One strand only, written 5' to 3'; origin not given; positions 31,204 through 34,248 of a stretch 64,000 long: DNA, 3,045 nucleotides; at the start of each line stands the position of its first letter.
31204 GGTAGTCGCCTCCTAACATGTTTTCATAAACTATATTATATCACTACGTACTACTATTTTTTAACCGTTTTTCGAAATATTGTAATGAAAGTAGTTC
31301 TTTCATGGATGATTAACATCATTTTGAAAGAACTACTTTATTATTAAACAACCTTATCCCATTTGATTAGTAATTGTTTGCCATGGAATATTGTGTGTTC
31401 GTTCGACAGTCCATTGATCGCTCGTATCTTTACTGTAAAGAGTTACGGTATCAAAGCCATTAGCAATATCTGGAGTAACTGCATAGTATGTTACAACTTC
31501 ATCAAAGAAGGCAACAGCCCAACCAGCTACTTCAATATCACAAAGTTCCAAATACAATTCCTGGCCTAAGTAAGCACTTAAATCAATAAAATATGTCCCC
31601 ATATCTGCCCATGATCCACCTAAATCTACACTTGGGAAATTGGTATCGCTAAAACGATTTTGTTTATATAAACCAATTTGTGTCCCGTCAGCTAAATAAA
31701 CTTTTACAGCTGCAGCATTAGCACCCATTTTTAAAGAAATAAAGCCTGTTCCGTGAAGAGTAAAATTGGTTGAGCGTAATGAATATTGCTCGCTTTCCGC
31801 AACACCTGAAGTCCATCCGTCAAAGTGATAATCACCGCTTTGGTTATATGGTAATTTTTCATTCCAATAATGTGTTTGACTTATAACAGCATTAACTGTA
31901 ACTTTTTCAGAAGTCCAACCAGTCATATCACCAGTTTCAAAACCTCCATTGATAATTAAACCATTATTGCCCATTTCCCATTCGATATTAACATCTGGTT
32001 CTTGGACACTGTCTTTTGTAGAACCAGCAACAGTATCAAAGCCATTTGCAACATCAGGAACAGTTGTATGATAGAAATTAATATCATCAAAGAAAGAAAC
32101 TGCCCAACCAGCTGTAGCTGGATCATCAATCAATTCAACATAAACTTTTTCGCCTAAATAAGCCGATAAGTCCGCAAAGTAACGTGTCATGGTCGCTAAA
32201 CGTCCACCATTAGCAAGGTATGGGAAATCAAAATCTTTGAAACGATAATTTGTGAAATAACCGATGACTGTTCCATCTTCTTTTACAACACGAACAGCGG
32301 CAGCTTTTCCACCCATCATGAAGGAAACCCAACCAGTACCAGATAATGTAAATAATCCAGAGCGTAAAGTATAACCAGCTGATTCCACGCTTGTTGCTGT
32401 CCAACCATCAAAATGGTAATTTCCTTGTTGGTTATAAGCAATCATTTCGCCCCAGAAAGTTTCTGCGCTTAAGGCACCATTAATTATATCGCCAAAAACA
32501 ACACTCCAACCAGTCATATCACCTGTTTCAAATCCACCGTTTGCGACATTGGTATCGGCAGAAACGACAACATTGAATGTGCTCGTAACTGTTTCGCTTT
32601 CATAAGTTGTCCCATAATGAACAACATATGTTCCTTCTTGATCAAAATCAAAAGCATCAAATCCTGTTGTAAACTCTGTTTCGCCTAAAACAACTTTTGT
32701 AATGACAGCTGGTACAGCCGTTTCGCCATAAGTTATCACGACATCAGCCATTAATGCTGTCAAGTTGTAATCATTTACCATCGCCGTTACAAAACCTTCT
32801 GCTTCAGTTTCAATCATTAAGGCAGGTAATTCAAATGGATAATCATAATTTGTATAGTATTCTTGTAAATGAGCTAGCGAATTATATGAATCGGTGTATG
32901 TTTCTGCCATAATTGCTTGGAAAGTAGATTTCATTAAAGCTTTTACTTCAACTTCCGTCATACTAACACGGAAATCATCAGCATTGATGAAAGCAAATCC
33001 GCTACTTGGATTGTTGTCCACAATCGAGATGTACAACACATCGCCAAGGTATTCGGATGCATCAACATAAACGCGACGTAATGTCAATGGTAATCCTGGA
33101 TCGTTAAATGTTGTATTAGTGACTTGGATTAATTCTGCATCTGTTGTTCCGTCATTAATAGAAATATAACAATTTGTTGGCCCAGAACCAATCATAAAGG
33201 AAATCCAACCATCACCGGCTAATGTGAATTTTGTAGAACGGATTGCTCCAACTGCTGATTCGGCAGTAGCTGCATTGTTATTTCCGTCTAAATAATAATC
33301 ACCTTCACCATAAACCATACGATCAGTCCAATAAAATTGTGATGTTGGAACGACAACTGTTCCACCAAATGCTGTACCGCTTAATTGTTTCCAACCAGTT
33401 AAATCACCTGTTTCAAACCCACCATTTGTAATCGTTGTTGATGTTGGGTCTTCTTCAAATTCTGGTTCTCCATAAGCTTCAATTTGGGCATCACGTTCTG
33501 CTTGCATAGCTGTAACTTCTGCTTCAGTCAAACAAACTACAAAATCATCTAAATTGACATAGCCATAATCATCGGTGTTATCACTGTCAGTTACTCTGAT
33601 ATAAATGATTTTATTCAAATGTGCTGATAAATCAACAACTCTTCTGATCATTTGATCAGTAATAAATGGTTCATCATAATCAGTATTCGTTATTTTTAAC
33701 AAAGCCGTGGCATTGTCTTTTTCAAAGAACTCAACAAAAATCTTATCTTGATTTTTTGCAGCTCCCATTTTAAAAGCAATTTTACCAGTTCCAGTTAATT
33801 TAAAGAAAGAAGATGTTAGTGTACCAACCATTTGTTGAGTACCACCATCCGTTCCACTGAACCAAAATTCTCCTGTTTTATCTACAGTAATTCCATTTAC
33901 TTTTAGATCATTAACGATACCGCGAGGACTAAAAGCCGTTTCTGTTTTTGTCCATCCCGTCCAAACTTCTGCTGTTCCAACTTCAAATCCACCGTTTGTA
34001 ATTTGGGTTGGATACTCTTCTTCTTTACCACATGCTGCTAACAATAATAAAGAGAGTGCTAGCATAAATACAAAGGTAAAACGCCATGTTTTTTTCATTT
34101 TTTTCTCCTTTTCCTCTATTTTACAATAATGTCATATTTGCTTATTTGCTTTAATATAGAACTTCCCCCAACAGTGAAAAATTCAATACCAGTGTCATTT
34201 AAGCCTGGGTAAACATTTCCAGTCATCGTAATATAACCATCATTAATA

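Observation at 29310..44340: PUL-like ~15-kb fructan utilisation operon in a Gram-positive, with all extracellular components as lipoproteins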

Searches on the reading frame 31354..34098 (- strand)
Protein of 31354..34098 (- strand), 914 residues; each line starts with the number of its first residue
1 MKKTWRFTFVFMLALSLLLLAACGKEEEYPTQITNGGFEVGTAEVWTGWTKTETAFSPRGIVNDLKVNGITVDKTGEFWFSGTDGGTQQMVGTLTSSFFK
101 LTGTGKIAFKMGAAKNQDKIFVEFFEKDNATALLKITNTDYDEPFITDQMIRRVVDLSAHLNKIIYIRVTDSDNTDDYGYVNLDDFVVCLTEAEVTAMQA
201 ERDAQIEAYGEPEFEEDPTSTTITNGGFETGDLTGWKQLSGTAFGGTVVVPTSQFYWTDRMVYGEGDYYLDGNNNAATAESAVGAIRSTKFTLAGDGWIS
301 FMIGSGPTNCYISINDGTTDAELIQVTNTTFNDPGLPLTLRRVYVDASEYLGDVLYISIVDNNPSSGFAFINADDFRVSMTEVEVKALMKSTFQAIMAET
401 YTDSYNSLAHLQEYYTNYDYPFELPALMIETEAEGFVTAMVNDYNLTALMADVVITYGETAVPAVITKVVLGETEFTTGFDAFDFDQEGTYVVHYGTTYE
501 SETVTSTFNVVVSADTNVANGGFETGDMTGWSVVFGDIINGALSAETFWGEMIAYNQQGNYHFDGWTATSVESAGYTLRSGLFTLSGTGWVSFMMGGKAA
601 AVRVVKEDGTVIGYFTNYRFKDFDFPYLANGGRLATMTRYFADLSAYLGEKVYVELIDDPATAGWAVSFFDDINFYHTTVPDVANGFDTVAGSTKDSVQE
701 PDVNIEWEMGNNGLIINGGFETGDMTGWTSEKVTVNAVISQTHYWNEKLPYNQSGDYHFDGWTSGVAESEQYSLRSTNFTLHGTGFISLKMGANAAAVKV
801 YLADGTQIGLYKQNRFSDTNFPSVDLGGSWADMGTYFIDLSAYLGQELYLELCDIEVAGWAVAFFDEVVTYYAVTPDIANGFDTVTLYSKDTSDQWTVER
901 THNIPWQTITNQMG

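Call 4: search_protein_families(library=pfam, proteins=[window:31354-34098:-], max_evalue=0.01)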
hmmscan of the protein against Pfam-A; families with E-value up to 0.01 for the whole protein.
window:31354-34098:- (914 aa): 3 families
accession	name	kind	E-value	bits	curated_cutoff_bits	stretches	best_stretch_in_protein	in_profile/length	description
PF08358.15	Flexi_CP_N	-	0.00036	20.9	21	0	20-41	5-26/52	Carlavirus coat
PF13833.12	EF-hand_8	-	0.0031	17.7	28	0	175-191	36-52/54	EF-hand domain pair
PF02018.23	CBM_4_9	-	0.0091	16.8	25.9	0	713-742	2-31/136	Carbohydrate binding domain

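Call 12: find_related_loci(query=window:31354-34098:-, collection=genome_contigs, flank=10000)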
Query window:31354-34098:- (914 aa) in genome_contigs; peptide patterns used: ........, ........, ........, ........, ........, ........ (x = any residue, [..] = any of these).
82 stretches matched a pattern; 5 encode a relative of the query (tblastn E <= 1e-3); 4 distinct loci.
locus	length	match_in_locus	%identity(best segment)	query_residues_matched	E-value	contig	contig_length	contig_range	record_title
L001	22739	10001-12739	91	1-913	0e+0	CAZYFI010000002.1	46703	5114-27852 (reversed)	MAG TPA_asm: uncultured Bacteroidales bacterium isolate SRP263991_co7_841 genome assembly, contig: NODE_784_length_46703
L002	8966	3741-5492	36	4-886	1e-90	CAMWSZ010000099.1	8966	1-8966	MAG TPA_asm: uncultured Clostridia bacterium isolate SRR14411324_bin.1_metawrap_v1.3_MAG genome assembly, contig: NODE.1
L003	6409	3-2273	36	218-912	4e-86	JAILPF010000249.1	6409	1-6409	MAG: Acetatifactor sp. isolate RUI325 k141_255733_flag=1_multi=7.0000_len=6409, whole genome shotgun sequence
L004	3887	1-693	40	265-909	4e-42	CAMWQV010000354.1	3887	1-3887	MAG TPA_asm: uncultured Clostridia bacterium isolate SRR14411283_bin.13_metawrap_v1.3_MAG genome assembly, contig: NODE.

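Call 13: search_solved_structures(query=window:31354-34098:-, max_evalue=1, show_alignments=2)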
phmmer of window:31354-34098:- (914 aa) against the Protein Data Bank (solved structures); distinct sequences matched with E-value up to 1: 0.

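Call 14: find_homologous_proteins(query=window:31354-34098:-)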
Query window:31354-34098:- (914 aa): 444 proteins with E <= 0.001 among 8000 candidates; the best 120 are listed.
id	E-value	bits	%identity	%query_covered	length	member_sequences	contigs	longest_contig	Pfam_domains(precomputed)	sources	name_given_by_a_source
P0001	0.0e+0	2084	100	100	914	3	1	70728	-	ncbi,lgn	ncbi:MAG: hypothetical protein AB7V00_02605 [Bacilli bacterium]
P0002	0.0e+0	1442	70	99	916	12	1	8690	-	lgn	-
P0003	0.0e+0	1265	54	99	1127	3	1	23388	-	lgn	-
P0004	0.0e+0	1255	53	98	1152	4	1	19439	-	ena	-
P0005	0.0e+0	1242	55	97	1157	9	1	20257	-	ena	-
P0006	0.0e+0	1198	61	99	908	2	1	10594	-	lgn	-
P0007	0.0e+0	1131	54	96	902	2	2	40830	-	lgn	-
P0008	0.0e+0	1118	56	99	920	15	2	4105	-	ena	-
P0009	0.0e+0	1074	54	100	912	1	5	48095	-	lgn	-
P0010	0.0e+0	1069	56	100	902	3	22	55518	-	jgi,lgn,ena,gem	-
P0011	0.0e+0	1068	55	98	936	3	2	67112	-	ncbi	-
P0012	0.0e+0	1046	54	100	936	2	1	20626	-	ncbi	-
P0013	4.5e-294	996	51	78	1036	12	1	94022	-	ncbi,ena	-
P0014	3.2e-291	987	51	99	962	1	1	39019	-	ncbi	-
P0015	1.3e-288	978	52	99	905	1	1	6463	-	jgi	jgi:hypothetical protein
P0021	3.9e-272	924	51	96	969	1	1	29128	-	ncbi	-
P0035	8.3e-229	780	52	77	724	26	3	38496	-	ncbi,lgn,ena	-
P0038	1.8e-227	776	52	78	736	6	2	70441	-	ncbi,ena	-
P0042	2.8e-227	775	49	78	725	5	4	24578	-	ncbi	-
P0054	3.2e-225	768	48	78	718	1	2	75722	-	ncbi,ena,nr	ncbi:MAG: hypothetical protein J6J42_08575 [Lachnospiraceae bacterium]|nr:hypothetical protein [Lach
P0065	5.4e-224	764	51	77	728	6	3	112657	-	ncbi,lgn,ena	-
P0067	5.9e-224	764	51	75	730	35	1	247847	-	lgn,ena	-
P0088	2.1e-222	759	49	78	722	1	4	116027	-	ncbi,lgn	-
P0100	1.6e-221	756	45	97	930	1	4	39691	-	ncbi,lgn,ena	-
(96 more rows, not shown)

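Call 17: find_encoding_contigs(protein=P0067, flank=10000, max_places=2)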
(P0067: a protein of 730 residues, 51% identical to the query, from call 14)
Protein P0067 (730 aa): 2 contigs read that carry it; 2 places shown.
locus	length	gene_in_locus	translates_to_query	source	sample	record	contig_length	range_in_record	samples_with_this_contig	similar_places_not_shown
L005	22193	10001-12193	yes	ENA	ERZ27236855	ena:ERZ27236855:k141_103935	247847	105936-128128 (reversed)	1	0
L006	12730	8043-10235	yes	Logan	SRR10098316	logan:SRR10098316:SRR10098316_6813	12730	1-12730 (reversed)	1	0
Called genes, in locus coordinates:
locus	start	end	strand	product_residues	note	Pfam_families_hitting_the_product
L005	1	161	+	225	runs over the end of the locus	PF00072:Response_reg, PF00486:Trans_reg_C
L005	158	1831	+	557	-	PF00989:PAS (weak), PF00512:HisKA, PF13581:HATPase_c_2 (weak), PF02518:HATPase_c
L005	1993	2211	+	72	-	PF14198:TnpV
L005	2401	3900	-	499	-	PF00251:Glyco_hydro_32N, PF08244:Glyco_hydro_32C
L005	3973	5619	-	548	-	-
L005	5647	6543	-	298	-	PF00528:BPD_transp_1 (weak)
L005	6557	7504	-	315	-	PF00528:BPD_transp_1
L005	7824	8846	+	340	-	PF00356:LacI, PF00532:Peripla_BP_1, PF13407:Peripla_BP_4, PF13377:Peripla_BP_3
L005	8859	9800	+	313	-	PF00294:PfkB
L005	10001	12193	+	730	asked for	-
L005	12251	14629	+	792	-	PF13385:Laminin_G_3, PF00251:Glyco_hydro_32N, PF08244:Glyco_hydro_32C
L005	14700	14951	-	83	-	-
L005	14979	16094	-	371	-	-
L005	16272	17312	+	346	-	-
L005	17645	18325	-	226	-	-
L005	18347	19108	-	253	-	PF00756:Esterase, PF07859:Abhydrolase_3 (faint), PF00326:Peptidase_S9 (weak)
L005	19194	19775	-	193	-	-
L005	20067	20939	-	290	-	PF03976:PPK2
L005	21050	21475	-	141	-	-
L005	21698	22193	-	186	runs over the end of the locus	PF08207:EFP_N, PF01132:EFP, PF09285:Elong-fact-P_C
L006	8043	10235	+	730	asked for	-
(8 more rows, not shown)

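Call 18: find_encoding_contigs(protein=P0054, flank=10000, max_places=2)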
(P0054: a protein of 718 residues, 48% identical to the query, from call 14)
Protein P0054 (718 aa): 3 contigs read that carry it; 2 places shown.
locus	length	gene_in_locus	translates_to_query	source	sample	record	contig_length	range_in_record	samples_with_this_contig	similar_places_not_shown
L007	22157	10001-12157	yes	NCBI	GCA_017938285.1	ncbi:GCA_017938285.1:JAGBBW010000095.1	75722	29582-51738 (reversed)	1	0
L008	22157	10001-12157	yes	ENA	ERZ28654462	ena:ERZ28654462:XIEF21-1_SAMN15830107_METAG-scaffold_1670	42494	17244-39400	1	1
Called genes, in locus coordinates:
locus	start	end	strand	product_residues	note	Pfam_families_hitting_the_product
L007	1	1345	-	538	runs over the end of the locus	PF08668:HDOD (weak), PF13487:HD_5, PF01966:HD, PF00072:Response_reg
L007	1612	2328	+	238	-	-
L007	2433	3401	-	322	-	PF00294:PfkB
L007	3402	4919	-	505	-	PF00251:Glyco_hydro_32N, PF08244:Glyco_hydro_32C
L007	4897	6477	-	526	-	PF13416:SBP_bac_8 (weak)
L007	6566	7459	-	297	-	PF00528:BPD_transp_1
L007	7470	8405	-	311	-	PF00528:BPD_transp_1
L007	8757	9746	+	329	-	PF00356:LacI, PF00532:Peripla_BP_1, PF13407:Peripla_BP_4, PF13377:Peripla_BP_3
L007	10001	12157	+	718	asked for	-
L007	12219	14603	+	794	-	PF13385:Laminin_G_3, PF00354:Pentaxin (weak), PF00251:Glyco_hydro_32N, PF08244:Glyco_hydro_32C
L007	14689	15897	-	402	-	PF13173:AAA_14, PF13635:DUF4143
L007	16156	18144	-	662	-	PF00133:tRNA-synt_1, PF01406:tRNA-synt_1e (faint), PF01921:tRNA-synt_1f (faint), PF09334:tRNA-synt_1g, PF00133:tRNA-synt_1, PF08264:Anticodon_1, PF19303:Anticodon_3, PF01588:tRNA_bind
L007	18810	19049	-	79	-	-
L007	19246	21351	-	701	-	PF00672:HAMP (weak), PF00015:MCPsignal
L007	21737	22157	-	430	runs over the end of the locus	PF02127:Peptidase_M18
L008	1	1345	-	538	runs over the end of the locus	PF08668:HDOD (weak), PF13487:HD_5, PF01966:HD, PF00072:Response_reg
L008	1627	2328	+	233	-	-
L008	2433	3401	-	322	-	PF00294:PfkB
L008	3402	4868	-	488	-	PF00251:Glyco_hydro_32N, PF08244:Glyco_hydro_32C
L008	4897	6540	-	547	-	PF13416:SBP_bac_8 (weak)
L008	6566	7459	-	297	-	PF00528:BPD_transp_1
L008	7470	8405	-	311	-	PF00528:BPD_transp_1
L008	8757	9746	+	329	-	PF00356:LacI, PF00532:Peripla_BP_1, PF13407:Peripla_BP_4, PF13377:Peripla_BP_3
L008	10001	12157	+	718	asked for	-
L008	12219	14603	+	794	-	PF13385:Laminin_G_3, PF00354:Pentaxin (weak), PF00251:Glyco_hydro_32N, PF08244:Glyco_hydro_32C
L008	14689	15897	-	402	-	PF13173:AAA_14, PF13635:DUF4143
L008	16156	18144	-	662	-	PF00133:tRNA-synt_1, PF01406:tRNA-synt_1e (faint), PF01921:tRNA-synt_1f (faint), PF09334:tRNA-synt_1g, PF00133:tRNA-synt_1, PF08264:Anticodon_1, PF19303:Anticodon_3, PF01588:tRNA_bind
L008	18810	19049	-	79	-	-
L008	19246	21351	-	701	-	PF00672:HAMP (weak), PF00015:MCPsignal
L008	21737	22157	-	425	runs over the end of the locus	PF02127:Peptidase_M18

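Call 43: find_encoding_contigs(protein=P0011, flank=10000, max_places=1)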
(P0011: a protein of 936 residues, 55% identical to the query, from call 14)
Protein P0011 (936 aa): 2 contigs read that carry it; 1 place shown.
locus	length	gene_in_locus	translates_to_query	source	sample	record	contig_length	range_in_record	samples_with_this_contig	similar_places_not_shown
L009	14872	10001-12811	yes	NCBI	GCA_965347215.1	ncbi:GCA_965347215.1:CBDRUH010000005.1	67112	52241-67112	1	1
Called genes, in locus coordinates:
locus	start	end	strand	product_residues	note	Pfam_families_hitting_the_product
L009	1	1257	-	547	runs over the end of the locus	-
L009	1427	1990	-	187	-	PF01066:CDP-OH_P_transf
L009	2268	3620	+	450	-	PF01547:SBP_bac_1, PF13416:SBP_bac_8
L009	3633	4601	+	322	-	PF00528:BPD_transp_1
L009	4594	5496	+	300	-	PF00528:BPD_transp_1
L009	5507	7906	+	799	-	PF13385:Laminin_G_3, PF00251:Glyco_hydro_32N, PF08244:Glyco_hydro_32C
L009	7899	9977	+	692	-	PF04616:Glyco_hydro_43 (faint), PF00251:Glyco_hydro_32N, PF22847:Glyco_hydro_43_rel (faint), PF08244:Glyco_hydro_32C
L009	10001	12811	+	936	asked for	-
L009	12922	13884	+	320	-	PF00356:LacI, PF00532:Peripla_BP_1, PF13407:Peripla_BP_4 (weak), PF13377:Peripla_BP_3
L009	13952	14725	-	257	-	PF02001:DUF134, PF02579:Nitro_FeMo-Co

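Call 44: find_encoding_contigs(protein=P0010, flank=10000, max_places=1)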
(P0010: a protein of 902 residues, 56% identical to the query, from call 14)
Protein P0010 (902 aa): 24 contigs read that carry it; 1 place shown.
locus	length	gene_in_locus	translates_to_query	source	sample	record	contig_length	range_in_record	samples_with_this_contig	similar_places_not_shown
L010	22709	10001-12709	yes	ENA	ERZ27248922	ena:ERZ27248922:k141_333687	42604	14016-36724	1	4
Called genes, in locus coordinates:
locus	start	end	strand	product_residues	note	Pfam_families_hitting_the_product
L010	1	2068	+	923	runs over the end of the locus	PF01443:Viral_helicase1 (faint), PF09848:SLFN-g3_helicase (faint), PF13086:AAA_11, PF13245:AAA_19, PF13604:AAA_30 (weak), PF13087:AAA_12, PF10881:DUF2726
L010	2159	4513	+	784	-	-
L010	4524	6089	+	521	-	-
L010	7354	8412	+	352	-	PF13784:Fic_N, PF02661:Fic, PF21248:SoFic-like_C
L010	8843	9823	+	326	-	PF00356:LacI, PF00532:Peripla_BP_1, PF13407:Peripla_BP_4, PF13377:Peripla_BP_3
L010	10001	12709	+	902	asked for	-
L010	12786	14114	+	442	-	PF01547:SBP_bac_1, PF13416:SBP_bac_8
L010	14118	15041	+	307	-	PF00528:BPD_transp_1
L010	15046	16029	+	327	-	PF00528:BPD_transp_1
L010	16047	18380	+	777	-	PF13385:Laminin_G_3, PF00251:Glyco_hydro_32N, PF08244:Glyco_hydro_32C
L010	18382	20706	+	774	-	PF13385:Laminin_G_3, PF00251:Glyco_hydro_32N, PF08244:Glyco_hydro_32C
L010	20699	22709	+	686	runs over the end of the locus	PF00251:Glyco_hydro_32N, PF04616:Glyco_hydro_43 (faint), PF08244:Glyco_hydro_32C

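Call 45: find_encoding_contigs(protein=P0013, flank=10000, max_places=1)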
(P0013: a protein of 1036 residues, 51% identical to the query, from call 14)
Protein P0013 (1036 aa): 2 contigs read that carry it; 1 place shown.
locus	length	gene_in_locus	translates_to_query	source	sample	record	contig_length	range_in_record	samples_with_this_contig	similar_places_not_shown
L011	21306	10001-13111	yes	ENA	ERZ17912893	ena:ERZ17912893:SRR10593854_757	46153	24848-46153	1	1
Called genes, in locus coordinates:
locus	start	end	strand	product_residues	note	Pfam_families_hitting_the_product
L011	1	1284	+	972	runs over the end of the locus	PF01869:BcrAD_BadFG, PF09989:DUF2229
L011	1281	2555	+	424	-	-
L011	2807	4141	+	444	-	PF01547:SBP_bac_1, PF13416:SBP_bac_8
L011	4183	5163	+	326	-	PF00528:BPD_transp_1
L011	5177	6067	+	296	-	PF00528:BPD_transp_1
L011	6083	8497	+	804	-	PF13385:Laminin_G_3, PF00251:Glyco_hydro_32N, PF08244:Glyco_hydro_32C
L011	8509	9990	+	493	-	PF00251:Glyco_hydro_32N, PF22847:Glyco_hydro_43_rel (faint), PF04616:Glyco_hydro_43 (faint), PF08244:Glyco_hydro_32C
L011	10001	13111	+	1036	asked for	-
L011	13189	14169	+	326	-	PF00356:LacI, PF00532:Peripla_BP_1, PF13407:Peripla_BP_4 (weak), PF13377:Peripla_BP_3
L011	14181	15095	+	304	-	PF00294:PfkB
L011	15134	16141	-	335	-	PF04616:Glyco_hydro_43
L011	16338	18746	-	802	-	-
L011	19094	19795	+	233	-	-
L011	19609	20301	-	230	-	-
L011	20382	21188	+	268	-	PF03237:Terminase_6N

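Call 49: predict_structure(alignment_id=A1)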
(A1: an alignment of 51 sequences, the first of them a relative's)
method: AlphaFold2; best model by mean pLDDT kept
length: 914 residues; sequences in the alignment: 51
mean_pLDDT: 91.1   pTM: 0.71
mean pLDDT of the five models: 91.1, 89.8, 89.6, 88.6, 87.3
residues with pLDDT >= 90: 694; 70-90: 186; 50-70: 22; < 50: 12
segments of 3 or more residues with pLDDT < 50: 1-5, 19-25
pLDDT, mean of each block of 10 residues (from residue 1): 48 52 62 92 80 90 85 92 78 95 96 92 95 95 90 97 96 86 96 96 92 90 95 93 87 88 93 89 94 98 89 97 94 82 97 98 89 97 97 93 82 91 94 92 93 93 96 96 95 96 94 93 94 89 87 91 86 87 95 96 94 93 87 93 94 95 87 97 96 83 95 91 93 94 92 95 91 95 94 96 97 93 90 96 95 90 94 93 94 92 95 85
secondary structure, 60 per line:
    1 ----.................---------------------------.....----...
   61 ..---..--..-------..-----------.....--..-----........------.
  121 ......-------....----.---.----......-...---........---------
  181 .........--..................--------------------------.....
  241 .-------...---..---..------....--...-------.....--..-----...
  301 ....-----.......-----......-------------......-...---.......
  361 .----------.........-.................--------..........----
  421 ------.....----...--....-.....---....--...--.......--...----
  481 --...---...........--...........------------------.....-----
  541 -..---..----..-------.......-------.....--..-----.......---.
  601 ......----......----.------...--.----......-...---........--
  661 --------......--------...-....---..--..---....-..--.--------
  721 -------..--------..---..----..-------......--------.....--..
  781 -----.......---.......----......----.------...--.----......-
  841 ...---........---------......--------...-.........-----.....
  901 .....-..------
elements in order (helices of 4 or more, strands of 3 or more residues): H5-21 E49-53 E92-96 E106-113 E120-126 E134-137 E151-156 E164-171 E181-189 H192-209 E236-241 E249-251 E268-271 E284-288 E298-304 E310-316 E322-327 E341-346 E354-361 E372-380 H382-398 H407-416 E427-431 E436-438 E441-444 H446-450 E454-457 E460-462 E465-471 E474-476 E483-485 E489-499 E502-512 E531-535 E562-564 H565-568 E576-580 E590-596 E600-606 E611-616 E638-643 E651-658 E669-674 E687-690 E703-706 E758-760 E772-776 E786-792 E796-802 E807-812 E834-839 E847-854 E864-869 E882-890 E896-905

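Call 51: fold_search(model_id=the predicted structure, library=pdb)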
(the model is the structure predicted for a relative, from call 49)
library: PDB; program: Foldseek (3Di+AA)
matches with E <= 10: 1417; with E <= 0.001: 96
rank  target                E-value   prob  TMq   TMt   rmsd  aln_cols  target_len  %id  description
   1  5b4x_A                3.1e-16  1.00  0.14  0.17  24.9       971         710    8  Crystal structure of the ApoER2 ectodomain in complex with the Reelin R56 fragment (released 2017-04-26)
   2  3a7q_A                5.5e-15  1.00  0.13  0.16  23.8       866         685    9  Structural basis for specific recognition of reelin by its receptors (released 2010-03-23)
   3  2e26_A                4.8e-14  1.00  0.13  0.16  24.2       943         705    9  Crystal structure of two repeat fragment of reelin (released 2007-05-22)
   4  5b4x_C                5.7e-14  1.00  0.13  0.16  24.7       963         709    9  Crystal structure of the ApoER2 ectodomain in complex with the Reelin R56 fragment (released 2017-04-26)
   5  6a48                  5.0e-11  1.00  0.13  0.17  26.3       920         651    8  Crystal structure of reelin N-terminal region (released 2019-06-19)
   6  8w7n                  4.4e-10  1.00  0.12  0.12  25.4       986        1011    8  Crystal structure of the in-cell Cry1Aa purified from Bacillus thuringiensis (released 2024-03-06)
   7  4w8j                  6.4e-10  1.00  0.11  0.10  21.7       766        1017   10  Structure of the full-length insecticidal protein Cry1Ac reveals intriguing details of toxin packaging into in vivo form (released 2014-09-17)
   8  9h99                  9.3e-10  1.00  0.10  0.09  21.6       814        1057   10  Native structure of the full-length pesticidal protein Cry1Ca18 at pH7, from crystals formed in vivo (released 2025-11-12)
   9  9qxq                  2.5e-09  1.00  0.11  0.10  21.6       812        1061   10  native structure of full-length pesticidal protein Cry1Ca18 at pH9, from crystals formed in vivo (released 2026-02-11)
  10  9h9a                  1.4e-08  0.98  0.11  0.10  28.1      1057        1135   10  native structure of the full-length pesticidal protein Cry8Ba2, from crystals formed in vivo (form 1) (released 2025-12-03)
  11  7kwb_A                4.7e-08  1.00  0.11  0.20  18.8       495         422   11  Surface glycan-binding protein B from Bacteroides thetaiotaomicron (released 2021-02-17)
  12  8zj4_A                1.8e-07  1.00  0.14  0.20  17.1       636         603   10  trypsinogen-EP-N619A (released 2025-05-21)
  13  8zi4_A                3.7e-07  1.00  0.16  0.21  16.9       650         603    9  Cryo-EM structure of wtEP-trypsinogen (released 2025-05-21)
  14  8ziy_A                4.1e-07  0.99  0.09  0.13  26.6       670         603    8  trypsinogen-EP-E574A (released 2025-05-21)
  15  8h3u_A                9.1e-07  1.00  0.12  0.17  23.7       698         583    7  Inhibitor-bound EP, polyA model (released 2022-11-23)
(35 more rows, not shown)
